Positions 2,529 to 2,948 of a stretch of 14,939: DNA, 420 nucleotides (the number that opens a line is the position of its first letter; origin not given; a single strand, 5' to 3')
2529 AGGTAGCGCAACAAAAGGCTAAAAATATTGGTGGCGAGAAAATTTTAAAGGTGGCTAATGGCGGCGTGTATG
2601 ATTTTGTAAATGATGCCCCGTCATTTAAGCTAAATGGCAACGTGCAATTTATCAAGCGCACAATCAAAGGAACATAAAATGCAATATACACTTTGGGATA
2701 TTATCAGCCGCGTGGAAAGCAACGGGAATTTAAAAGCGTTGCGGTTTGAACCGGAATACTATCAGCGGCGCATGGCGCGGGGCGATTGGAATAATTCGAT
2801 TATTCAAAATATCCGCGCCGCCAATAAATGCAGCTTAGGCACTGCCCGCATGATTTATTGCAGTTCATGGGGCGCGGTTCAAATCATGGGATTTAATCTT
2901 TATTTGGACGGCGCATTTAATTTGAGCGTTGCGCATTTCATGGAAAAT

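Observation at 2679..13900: Split lysis system: early-side muramidase far from the holin-spanin cassette, plus a separate virion transglycosylase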

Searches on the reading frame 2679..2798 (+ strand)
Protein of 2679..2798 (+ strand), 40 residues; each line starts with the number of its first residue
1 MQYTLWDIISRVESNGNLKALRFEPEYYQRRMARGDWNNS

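Call 49: search_solved_structures(query=window:2679-2798:+, max_evalue=10, show_alignments=3)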
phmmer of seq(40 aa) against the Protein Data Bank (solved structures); distinct sequences matched with E-value up to 10: 0.
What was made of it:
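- Tried and rejected: A 40-residue N-terminal peptide of P15 found nothing in the PDB sequences (call 49).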
